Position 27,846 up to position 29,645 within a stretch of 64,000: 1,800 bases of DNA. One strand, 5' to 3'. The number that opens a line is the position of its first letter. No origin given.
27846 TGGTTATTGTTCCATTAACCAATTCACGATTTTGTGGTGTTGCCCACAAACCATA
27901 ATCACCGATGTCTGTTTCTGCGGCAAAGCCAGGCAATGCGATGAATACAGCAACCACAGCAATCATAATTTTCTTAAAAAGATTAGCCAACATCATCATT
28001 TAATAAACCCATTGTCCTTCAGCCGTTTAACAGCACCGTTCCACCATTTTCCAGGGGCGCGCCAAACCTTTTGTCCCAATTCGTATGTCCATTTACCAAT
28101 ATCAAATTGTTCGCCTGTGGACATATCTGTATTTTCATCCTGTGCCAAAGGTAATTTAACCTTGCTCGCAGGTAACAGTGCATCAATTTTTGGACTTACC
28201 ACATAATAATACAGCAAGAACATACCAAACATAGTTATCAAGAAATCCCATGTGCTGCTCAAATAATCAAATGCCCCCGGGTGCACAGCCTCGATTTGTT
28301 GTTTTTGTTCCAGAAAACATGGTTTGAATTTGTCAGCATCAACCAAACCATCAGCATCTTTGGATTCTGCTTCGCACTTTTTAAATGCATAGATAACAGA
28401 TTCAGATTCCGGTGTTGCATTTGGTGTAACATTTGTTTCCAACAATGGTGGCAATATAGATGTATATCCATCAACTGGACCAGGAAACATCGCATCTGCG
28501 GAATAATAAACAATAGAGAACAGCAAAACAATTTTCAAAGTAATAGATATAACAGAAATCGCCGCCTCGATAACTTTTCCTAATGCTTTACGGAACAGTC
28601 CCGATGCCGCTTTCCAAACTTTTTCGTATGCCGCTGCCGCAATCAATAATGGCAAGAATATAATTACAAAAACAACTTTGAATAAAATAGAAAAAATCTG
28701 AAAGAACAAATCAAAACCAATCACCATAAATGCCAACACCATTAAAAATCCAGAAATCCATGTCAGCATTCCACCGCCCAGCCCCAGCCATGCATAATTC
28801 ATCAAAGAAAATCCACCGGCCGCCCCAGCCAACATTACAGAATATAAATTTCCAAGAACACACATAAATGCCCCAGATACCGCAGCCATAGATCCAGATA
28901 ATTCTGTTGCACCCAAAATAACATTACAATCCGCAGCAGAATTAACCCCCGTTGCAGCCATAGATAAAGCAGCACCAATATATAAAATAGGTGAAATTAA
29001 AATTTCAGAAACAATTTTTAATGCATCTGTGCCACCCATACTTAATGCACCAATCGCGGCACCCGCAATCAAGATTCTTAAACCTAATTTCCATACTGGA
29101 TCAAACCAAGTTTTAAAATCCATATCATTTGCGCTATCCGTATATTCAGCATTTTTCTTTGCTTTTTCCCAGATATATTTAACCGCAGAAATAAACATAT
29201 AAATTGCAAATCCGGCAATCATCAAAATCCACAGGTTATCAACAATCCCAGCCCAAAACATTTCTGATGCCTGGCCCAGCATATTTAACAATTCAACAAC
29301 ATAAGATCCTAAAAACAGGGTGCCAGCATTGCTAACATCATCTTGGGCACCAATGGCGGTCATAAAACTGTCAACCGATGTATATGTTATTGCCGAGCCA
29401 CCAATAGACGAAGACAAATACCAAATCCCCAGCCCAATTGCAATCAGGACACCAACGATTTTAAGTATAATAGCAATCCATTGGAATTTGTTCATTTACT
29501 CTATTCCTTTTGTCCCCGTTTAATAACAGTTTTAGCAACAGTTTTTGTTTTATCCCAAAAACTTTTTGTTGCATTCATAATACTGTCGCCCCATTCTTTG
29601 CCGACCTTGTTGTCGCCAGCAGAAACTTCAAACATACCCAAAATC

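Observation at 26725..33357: Array of five paralogous VirB6/TrbL-like polytopic membrane proteins (four tandem, one divergent), detached from the other T4SS genes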

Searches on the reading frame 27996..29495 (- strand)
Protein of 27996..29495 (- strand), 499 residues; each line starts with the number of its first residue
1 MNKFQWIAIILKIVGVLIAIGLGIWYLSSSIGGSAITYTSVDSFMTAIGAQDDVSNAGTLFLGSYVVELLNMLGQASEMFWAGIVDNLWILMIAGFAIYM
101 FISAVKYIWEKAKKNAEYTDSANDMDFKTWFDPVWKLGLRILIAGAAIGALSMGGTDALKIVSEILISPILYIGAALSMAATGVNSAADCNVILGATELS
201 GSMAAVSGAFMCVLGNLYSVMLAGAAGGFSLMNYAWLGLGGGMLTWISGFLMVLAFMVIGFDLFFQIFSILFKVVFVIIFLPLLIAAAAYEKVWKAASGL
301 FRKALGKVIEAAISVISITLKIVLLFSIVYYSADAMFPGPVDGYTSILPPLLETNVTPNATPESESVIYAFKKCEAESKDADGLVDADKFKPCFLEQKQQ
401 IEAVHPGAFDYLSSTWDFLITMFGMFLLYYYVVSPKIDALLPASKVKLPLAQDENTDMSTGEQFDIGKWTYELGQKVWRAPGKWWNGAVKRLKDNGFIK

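Call 3: search_protein_families(library=pfam, proteins=[window:27996-29495:-], max_evalue=1)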
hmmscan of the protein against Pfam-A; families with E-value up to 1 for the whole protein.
window:27996-29495:- (499 aa): 0 families

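Call 4: search_protein_families(library=ncbifam, proteins=[window:27996-29495:-], max_evalue=1)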
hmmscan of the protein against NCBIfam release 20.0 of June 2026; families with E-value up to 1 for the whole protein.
window:27996-29495:- (499 aa): 3 families
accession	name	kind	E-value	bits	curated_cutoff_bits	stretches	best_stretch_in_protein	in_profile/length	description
TIGR01165.1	cbiN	subfamily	0.22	11.8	104.85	0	105-136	29-60/91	cobalt ECF transporter S component CbiN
NF010558.0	PRK13953.1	equivalog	0.26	11.3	197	1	80-123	68-111/128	large conductance mechanosensitive channel protein MscL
TIGR00220.1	mscL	equivalog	0.68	10.2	71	1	69-124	55-111/127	large conductance mechanosensitive channel protein MscL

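Call 22: search_solved_structures(query=A3, max_evalue=10)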
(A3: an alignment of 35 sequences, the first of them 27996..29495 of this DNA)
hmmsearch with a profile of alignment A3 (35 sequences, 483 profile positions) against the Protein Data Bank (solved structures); distinct sequences matched with E-value up to 10: 0.

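Call 54: search_protein_families(library=pfam, alignment_id=A3, max_evalue=0.1)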
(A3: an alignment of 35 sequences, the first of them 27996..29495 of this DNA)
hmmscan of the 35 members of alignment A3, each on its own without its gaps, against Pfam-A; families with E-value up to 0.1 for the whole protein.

A. member 1, window:27996-29495:- (499 aa): 0 families

B. families by the number of members that match (of 35 scanned): 3 families
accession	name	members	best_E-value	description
PF04610.19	TrbL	2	0.0029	TrbL/VirB6 plasmid conjugal transfer protein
PF00487.30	FA_desaturase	2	0.017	Fatty acid desaturase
PF08532.16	Glyco_hydro_42M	1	0.0085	Beta-galactosidase trimerisation domain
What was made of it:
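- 27996..29495 (-): Paralogue B, 499 aa. N-terminal anchor, polytopic, two invariant Cys pairs (190/212 and 374/393) and Pro282. It is the most conserved of the five. This copy has lost the family's CxxC motif. Two of 35 orthologues give weak PF04610 hits (call 54).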

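Call 76: search_dna_similar(query=window:27996-29495:-, collection=plasmids, mode=protein, max_evalue=1, max_rows=12)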
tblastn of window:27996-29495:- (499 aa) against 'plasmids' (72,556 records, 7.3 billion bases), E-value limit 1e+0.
No match.
